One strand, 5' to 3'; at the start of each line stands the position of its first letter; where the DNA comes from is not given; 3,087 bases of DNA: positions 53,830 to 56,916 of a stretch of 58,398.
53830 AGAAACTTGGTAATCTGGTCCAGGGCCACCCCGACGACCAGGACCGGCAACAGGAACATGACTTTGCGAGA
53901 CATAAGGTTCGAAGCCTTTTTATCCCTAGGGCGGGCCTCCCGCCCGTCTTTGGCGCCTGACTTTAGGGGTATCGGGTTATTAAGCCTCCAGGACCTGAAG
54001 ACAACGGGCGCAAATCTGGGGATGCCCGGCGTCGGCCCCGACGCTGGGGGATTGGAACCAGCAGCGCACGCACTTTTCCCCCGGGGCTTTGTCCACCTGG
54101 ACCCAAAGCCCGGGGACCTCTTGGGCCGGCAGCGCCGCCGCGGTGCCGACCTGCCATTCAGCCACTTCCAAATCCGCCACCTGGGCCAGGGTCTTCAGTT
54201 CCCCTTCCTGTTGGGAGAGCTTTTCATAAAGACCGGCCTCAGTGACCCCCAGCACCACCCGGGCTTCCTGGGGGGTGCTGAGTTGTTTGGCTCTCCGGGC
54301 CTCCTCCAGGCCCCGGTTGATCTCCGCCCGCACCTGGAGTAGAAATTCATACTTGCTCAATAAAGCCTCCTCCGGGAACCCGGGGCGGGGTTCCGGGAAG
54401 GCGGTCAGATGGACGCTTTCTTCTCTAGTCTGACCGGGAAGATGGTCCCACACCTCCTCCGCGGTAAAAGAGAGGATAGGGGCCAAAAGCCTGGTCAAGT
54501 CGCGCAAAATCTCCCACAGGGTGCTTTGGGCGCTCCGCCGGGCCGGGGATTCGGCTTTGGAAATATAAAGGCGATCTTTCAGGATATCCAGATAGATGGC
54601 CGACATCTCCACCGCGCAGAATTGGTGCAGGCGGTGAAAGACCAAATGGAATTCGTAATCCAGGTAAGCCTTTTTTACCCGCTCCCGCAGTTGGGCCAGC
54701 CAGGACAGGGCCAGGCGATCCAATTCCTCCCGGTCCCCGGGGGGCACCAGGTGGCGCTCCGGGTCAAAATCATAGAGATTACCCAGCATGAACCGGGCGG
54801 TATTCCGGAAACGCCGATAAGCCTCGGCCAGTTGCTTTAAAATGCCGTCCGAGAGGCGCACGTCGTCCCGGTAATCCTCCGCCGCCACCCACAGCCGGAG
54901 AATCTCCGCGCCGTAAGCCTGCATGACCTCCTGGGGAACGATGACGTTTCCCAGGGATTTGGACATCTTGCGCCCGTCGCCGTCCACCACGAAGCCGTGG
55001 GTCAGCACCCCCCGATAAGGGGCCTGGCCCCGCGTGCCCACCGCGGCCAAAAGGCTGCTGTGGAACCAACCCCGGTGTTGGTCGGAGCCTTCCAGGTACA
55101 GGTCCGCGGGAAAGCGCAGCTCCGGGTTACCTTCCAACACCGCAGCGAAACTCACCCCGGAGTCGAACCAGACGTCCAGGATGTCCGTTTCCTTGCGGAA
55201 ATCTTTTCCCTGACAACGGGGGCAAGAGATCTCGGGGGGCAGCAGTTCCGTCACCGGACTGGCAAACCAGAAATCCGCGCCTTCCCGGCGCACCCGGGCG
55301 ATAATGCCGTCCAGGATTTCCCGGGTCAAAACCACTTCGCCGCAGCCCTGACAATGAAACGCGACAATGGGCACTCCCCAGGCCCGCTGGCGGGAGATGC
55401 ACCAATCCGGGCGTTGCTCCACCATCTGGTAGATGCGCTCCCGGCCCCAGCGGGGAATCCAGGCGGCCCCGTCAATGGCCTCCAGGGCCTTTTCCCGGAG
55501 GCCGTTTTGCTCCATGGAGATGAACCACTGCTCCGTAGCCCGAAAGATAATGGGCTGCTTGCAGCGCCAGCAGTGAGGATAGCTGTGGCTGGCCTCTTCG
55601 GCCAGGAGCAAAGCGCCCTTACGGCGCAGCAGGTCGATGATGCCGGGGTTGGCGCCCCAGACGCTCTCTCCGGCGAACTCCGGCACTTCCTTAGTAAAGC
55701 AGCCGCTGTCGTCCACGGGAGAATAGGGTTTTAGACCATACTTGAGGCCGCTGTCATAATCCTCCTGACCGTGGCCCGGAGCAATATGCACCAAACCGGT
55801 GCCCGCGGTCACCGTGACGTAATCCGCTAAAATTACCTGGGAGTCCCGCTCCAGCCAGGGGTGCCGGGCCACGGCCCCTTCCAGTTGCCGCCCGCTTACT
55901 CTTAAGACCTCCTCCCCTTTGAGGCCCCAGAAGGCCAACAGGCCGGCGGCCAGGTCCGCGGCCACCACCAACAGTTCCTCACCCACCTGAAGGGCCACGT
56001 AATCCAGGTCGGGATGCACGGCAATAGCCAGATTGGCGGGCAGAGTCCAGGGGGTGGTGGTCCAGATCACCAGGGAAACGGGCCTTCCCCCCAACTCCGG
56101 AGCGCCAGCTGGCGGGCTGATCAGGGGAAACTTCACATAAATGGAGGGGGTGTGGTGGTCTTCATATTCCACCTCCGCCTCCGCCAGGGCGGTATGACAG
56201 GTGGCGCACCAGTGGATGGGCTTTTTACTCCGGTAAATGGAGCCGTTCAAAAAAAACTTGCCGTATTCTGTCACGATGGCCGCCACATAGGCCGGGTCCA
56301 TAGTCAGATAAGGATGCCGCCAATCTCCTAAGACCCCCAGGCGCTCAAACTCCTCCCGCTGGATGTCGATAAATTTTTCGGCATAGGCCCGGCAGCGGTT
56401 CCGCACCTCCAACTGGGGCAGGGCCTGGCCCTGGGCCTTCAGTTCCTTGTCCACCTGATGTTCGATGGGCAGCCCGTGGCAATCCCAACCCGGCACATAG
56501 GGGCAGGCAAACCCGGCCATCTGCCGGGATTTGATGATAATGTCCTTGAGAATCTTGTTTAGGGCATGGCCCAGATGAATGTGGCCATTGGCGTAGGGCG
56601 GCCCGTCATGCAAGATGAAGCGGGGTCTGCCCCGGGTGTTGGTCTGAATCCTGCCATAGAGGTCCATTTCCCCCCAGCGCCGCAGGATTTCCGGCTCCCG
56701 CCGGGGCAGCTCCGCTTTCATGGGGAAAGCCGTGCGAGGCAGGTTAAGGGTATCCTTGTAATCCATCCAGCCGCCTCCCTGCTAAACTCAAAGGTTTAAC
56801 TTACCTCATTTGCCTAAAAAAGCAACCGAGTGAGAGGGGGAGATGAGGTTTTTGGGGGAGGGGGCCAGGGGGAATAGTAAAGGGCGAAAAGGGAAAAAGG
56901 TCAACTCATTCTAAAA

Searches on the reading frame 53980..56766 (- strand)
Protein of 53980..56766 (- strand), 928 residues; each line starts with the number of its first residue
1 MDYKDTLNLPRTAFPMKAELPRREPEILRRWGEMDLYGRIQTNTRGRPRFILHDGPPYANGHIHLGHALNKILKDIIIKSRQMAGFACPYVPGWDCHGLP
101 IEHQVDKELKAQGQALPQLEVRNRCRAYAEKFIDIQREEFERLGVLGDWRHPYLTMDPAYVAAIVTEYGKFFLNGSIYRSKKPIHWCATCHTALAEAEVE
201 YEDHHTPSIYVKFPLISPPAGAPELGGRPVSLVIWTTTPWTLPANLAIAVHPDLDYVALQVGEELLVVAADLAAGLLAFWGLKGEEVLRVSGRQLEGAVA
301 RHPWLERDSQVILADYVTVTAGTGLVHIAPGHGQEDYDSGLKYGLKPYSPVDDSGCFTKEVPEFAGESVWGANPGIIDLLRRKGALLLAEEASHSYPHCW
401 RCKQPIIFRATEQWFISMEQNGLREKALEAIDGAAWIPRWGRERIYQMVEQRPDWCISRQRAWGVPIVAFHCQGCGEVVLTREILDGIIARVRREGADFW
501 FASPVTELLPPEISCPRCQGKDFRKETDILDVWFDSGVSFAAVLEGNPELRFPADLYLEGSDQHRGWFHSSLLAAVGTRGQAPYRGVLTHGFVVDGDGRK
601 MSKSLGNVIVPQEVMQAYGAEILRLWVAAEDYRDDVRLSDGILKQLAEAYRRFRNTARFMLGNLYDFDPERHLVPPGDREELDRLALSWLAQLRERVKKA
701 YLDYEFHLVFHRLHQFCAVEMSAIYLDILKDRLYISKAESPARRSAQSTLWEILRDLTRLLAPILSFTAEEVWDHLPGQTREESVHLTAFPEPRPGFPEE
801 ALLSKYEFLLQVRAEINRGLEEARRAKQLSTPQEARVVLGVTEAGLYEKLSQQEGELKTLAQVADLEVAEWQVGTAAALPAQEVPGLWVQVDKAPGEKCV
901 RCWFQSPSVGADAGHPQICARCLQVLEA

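Call 14: search_protein_families(library=ncbifam, proteins=[window:53980-56766:-], max_evalue=0.00001)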
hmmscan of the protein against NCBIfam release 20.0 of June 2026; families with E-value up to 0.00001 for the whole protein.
window:53980-56766:- (928 aa): 17 families
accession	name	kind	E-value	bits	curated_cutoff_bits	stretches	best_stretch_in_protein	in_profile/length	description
TIGR00392.1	ileS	equivalog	1.1e-279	930.4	621.4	1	14-835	2-855/861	isoleucine--tRNA ligase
NF040702.1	ileS_w_GNAT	exception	4.7e-274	911.9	1999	2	265-926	447-1090/1100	isoleucine--tRNA ligase, N-acetyltransferase domain-containing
TIGR00422.1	valS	equivalog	5.1e-137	458.2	612.1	2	294-870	239-788/863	valine--tRNA ligase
NF009687.0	PRK13208.1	equivalog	6.5e-136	454.5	738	2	294-870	238-790/801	valine--tRNA ligase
NF004349.1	PRK05729.1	equivalog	6.4e-115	385.3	704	2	294-870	233-771/860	valine--tRNA ligase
NF000257.1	MupA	exception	3.7e-109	366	1900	1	25-811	10-792/1024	mupirocin-resistant isoleucine--tRNA ligase MupA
NF000258.1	MupB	exception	3.8e-99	332.9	1900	1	23-794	8-777/1033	mupirocin-resistant isoleucine--tRNA ligase MupB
NF011492.0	PRK14900.1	equivalog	5.3e-95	319.2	1783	2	294-882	248-809/1044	valine--tRNA ligase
NF000540.1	alt_ValS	exception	3.6e-70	237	900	2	361-865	334-825/827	valine--tRNA ligase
NF008957.0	PRK12300.1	subfamily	4.9e-54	183.6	677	3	29-337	15-322/946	leucine--tRNA ligase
TIGR00395.1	leuS_arch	equivalog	1.6e-45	155.5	648.5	2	41-337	18-316/938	leucine--tRNA ligase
TIGR00396.1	leuS_bact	equivalog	1.5e-34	119.2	548.4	2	45-200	26-168/843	leucine--tRNA ligase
TIGR00398.1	metG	equivalog_domain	3.7e-26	92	336.35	2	57-200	8-136/530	methionine--tRNA ligase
NF001100.0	PRK00133.1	equivalog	3.7e-21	75.3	587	1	57-111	14-68/676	methionine--tRNA ligase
NF008900.0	PRK12267.1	equivalog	1.7e-17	63.2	598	1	532-783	227-483/648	methionine--tRNA ligase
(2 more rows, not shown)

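Call 48: find_homologous_proteins(query=window:53980-56766:-, max_evalue=1e-100)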
Query window:53980-56766:- (928 aa): 8000 proteins with E <= 1e-100 among 8000 candidates; the best 120 are listed.
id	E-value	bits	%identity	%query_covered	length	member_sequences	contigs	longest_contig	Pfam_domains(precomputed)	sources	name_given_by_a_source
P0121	0.0e+0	2183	100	100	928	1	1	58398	PF09334.18,PF01406.26,PF08264.20,PF01921.25,PF00133.29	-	-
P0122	0.0e+0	2044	93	100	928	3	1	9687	PF09334.18,PF01406.26,PF08264.20,PF01921.25,PF00133.29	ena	-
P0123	0.0e+0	1750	80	100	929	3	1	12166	PF09334.18,PF01406.26,PF08264.20,PF01921.25,PF00133.29,PF06827.21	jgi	-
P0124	0.0e+0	1744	79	100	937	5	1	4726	PF09334.18,PF01406.26,PF08264.20,PF01921.25,PF00133.29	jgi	jgi:isoleucyl-tRNA synthetase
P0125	0.0e+0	1742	80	100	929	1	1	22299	PF09334.18,PF01406.26,PF08264.20,PF01921.25,PF00133.29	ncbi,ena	-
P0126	0.0e+0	1739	80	100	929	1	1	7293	PF09334.18,PF01406.26,PF08264.20,PF01921.25,PF00133.29,PF06827.21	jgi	jgi:isoleucyl-tRNA synthetase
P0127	0.0e+0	1735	80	100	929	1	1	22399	PF09334.18,PF01406.26,PF08264.20,PF01921.25,PF00133.29,PF06827.21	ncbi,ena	-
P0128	0.0e+0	1732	79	100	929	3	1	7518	PF09334.18,PF01406.26,PF08264.20,PF00133.29,PF06827.21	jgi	-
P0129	0.0e+0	1730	79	100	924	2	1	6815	PF09334.18,PF01406.26,PF08264.20,PF01921.25,PF00133.29,PF06827.21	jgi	jgi:isoleucyl-tRNA synthetase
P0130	0.0e+0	1728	79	100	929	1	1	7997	PF09334.18,PF01406.26,PF08264.20,PF01921.25,PF00133.29,PF06827.21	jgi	jgi:isoleucyl-tRNA synthetase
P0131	0.0e+0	1728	79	100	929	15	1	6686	PF09334.18,PF01406.26,PF08264.20,PF13603.13,PF01921.25,PF00133.29,PF06827.21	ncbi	ncbi:MAG: isoleucine--tRNA ligase [Thermodesulfobacteriota bacterium]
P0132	0.0e+0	1726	79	100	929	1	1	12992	PF09334.18,PF01406.26,PF08264.20,PF01921.25,PF00133.29,PF06827.21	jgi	jgi:isoleucyl-tRNA synthetase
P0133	0.0e+0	1725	79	100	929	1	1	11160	PF09334.18,PF01406.26,PF08264.20,PF01921.25,PF00133.29,PF06827.21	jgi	jgi:isoleucyl-tRNA synthetase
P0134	0.0e+0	1725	79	100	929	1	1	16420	PF09334.18,PF01406.26,PF08264.20,PF13603.13,PF01921.25,PF00133.29,PF06827.21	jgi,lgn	jgi:isoleucyl-tRNA synthetase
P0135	0.0e+0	1723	79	100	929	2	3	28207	PF09334.18,PF01406.26,PF08264.20,PF01921.25,PF00133.29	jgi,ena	-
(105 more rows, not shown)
